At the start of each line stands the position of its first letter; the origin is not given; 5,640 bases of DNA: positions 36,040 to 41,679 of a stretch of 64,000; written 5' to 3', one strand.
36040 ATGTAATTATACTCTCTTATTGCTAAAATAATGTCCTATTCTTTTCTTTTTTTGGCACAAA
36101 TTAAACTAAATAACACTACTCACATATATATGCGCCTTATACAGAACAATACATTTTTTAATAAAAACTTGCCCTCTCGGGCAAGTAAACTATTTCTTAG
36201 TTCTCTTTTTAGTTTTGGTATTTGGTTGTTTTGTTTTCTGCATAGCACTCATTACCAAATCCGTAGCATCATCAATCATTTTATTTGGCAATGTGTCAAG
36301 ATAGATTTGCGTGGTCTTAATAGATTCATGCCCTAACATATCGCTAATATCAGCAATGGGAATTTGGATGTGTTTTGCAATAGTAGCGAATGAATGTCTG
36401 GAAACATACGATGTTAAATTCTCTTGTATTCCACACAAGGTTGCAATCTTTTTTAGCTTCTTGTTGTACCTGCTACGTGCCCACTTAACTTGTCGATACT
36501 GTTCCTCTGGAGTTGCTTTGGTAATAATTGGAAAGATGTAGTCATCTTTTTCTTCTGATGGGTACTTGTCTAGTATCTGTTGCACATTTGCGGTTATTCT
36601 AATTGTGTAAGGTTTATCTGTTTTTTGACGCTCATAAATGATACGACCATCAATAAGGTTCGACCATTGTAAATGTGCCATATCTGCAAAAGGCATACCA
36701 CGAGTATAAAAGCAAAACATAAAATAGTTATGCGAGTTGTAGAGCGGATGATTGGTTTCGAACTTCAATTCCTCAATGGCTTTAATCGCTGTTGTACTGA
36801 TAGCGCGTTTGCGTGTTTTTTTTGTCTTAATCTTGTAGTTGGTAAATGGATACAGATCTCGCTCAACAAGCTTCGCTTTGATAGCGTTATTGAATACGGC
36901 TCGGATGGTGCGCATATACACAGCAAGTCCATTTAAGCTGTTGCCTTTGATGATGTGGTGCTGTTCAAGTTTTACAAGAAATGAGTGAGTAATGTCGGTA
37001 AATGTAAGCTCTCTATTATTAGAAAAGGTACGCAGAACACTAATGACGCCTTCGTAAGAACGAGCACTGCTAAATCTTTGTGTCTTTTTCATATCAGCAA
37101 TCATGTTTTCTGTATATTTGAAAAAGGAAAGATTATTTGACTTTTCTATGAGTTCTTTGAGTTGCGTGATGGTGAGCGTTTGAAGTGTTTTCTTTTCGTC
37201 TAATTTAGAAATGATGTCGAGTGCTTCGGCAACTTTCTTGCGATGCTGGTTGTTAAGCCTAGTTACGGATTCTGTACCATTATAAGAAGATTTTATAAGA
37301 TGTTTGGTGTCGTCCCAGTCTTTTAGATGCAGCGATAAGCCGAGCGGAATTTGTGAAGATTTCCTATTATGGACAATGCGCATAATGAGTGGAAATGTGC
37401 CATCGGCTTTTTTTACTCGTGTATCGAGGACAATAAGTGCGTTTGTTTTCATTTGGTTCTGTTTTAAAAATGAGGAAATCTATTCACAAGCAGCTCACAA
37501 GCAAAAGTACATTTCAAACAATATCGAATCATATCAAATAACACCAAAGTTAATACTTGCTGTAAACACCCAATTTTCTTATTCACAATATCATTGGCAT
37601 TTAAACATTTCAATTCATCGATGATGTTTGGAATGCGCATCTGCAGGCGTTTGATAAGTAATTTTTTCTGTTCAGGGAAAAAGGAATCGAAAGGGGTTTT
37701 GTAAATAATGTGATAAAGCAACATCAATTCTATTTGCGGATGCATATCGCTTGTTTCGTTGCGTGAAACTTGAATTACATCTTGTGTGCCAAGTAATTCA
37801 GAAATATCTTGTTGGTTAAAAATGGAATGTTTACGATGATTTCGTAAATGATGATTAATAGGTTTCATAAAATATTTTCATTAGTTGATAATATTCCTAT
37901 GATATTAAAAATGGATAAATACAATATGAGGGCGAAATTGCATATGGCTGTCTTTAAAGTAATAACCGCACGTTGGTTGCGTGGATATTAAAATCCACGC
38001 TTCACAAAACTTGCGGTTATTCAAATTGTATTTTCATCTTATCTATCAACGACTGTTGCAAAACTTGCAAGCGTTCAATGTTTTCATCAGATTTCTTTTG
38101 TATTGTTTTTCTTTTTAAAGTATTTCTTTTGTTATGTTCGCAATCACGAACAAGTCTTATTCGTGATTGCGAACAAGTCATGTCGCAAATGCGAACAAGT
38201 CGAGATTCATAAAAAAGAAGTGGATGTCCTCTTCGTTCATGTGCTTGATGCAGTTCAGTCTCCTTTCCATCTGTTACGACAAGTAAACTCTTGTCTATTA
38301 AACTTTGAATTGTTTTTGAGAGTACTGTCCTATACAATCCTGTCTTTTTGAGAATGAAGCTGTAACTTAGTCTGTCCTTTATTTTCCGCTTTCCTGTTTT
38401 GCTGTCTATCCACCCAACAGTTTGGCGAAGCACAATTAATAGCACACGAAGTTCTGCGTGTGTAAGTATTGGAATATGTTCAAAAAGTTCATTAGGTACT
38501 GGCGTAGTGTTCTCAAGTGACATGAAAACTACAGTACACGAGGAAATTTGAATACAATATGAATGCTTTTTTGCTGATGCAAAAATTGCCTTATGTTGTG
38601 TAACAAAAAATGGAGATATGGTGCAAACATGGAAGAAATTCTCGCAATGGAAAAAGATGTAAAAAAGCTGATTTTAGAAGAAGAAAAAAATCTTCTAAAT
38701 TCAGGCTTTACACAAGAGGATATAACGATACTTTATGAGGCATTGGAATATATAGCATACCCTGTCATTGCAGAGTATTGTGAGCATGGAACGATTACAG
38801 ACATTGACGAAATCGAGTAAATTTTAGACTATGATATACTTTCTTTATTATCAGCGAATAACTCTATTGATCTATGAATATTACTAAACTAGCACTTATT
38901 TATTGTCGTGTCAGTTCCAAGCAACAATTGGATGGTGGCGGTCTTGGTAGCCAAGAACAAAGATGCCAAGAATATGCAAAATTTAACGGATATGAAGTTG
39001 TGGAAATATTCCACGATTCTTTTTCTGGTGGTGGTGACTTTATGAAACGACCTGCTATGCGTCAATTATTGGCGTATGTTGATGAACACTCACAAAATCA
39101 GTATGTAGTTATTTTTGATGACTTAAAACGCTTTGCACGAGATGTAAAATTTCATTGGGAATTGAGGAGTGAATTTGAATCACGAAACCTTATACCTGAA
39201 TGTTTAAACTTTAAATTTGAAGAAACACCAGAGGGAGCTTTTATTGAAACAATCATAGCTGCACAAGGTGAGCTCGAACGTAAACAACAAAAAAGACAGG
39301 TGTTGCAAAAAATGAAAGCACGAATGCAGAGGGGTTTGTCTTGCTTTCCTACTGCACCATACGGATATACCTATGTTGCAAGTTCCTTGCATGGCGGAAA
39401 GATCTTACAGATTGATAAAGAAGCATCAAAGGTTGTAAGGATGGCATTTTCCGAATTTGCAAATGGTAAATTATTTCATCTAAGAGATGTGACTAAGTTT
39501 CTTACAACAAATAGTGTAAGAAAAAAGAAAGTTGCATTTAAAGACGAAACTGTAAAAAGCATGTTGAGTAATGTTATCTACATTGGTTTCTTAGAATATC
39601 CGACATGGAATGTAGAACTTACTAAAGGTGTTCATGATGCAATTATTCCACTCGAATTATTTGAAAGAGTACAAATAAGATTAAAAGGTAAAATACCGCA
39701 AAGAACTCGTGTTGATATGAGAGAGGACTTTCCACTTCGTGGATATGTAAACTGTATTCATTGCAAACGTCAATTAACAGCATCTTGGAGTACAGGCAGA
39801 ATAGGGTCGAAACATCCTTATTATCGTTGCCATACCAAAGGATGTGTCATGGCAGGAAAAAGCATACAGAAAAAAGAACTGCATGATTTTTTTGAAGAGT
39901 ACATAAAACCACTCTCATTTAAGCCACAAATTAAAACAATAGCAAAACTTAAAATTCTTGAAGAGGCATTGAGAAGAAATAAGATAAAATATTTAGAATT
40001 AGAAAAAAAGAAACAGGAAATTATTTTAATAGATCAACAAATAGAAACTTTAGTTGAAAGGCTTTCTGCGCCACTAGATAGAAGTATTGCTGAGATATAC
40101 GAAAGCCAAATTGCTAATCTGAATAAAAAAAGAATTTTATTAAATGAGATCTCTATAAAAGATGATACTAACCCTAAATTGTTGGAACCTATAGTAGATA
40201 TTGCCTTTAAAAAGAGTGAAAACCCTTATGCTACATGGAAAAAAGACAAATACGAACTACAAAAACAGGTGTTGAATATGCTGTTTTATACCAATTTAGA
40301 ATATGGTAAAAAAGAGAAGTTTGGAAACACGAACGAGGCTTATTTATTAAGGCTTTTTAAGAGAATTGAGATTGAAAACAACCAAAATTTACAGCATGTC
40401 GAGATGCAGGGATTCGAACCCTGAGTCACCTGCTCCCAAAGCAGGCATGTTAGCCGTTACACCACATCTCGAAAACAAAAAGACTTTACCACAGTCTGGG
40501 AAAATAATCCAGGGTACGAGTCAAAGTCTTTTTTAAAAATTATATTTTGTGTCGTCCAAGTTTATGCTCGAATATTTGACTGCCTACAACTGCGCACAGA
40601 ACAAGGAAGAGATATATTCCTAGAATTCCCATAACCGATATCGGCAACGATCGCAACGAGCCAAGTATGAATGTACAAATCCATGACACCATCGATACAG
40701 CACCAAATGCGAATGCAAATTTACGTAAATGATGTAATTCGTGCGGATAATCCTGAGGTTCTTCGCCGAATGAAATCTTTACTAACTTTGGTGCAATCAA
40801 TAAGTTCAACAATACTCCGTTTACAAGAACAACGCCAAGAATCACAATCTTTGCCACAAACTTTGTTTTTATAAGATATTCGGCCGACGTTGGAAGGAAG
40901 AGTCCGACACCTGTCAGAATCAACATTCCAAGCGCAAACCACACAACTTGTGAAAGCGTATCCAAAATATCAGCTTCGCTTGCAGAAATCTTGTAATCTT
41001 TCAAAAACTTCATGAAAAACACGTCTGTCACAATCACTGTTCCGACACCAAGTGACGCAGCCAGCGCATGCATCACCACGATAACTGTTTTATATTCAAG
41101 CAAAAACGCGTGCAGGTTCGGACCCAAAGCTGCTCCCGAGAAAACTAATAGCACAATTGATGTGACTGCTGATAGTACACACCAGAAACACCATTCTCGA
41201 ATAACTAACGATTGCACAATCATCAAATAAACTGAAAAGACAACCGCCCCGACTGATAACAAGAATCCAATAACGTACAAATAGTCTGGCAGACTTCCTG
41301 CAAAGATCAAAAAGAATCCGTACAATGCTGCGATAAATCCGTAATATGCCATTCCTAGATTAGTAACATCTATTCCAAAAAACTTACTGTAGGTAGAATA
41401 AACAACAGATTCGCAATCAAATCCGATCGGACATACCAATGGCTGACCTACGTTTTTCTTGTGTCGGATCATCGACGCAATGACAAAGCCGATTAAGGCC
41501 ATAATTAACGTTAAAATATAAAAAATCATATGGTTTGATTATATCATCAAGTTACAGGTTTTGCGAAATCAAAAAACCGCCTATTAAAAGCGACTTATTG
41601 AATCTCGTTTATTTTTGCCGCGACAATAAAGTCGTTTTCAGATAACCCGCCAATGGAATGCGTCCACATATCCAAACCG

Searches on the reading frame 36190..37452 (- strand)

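Call 25: search_protein_families(library=pfam, proteins=[window:36190-37452:-], max_evalue=0.01)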
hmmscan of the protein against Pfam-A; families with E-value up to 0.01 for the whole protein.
window:36190-37452:- (420 aa): 3 families
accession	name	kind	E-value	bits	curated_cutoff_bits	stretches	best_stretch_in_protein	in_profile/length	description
PF13102.12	Phage_int_SAM_5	-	6.3e-19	68.6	22.3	1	109-208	1-98/98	Phage integrase SAM-like domain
PF00589.27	Phage_integrase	-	3.8e-16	59.8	27.1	1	236-387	19-168/172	Phage integrase family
PF17293.8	Arm-DNA-bind_5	-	5e-13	49.8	22.6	1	7-95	1-83/87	Arm DNA-binding domain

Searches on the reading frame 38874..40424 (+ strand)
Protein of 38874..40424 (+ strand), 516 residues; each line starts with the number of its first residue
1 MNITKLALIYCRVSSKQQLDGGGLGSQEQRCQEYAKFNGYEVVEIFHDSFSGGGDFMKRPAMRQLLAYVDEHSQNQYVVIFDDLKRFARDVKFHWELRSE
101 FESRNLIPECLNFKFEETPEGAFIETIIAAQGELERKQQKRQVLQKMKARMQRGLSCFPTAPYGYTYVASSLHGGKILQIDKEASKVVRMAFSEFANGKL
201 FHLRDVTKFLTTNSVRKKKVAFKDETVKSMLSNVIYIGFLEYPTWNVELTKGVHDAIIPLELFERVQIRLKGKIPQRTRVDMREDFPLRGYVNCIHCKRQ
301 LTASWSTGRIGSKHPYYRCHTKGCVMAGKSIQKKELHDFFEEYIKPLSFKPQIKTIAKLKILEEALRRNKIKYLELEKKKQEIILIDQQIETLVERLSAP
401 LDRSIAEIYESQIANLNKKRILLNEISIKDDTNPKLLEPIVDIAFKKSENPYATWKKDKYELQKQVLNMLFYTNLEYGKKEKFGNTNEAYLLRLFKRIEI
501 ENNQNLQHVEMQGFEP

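Call 25: search_protein_families(library=pfam, proteins=[window:38874-40424:+], max_evalue=0.01)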
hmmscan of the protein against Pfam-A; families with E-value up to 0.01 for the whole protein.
window:38874-40424:+ (516 aa): 3 families
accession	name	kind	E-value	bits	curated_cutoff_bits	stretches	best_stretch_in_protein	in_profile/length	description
PF00239.26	Resolvase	-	9.8e-23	81.3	23.3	1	7-154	1-143/145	Resolvase, N terminal domain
PF07508.19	Recombinase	-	5.4e-11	43.1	21.1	1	183-272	2-101/102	Recombinase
PF13408.12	Zn_ribbon_recom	-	6.7e-06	26.8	25.3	1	287-345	1-58/58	Recombinase zinc beta ribbon domain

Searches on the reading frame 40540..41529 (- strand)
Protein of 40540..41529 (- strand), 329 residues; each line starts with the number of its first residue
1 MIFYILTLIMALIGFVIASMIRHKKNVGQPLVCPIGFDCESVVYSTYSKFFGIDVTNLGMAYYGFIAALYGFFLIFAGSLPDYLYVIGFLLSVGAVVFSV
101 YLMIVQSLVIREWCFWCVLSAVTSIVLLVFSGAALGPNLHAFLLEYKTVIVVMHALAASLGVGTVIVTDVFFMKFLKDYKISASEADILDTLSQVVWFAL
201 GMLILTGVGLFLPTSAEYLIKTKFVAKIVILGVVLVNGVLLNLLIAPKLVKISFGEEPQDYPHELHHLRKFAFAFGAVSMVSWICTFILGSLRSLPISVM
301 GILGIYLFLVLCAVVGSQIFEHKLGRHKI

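Call 25: search_protein_families(library=pfam, proteins=[window:40540-41529:-], max_evalue=0.01)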
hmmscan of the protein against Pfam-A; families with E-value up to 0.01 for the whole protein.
window:40540-41529:- (329 aa): 1 family
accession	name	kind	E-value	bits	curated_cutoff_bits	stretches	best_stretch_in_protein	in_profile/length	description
PF07884.19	VKOR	-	3.6e-20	72.9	27.5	1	6-130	2-132/134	Vitamin K epoxide reductase family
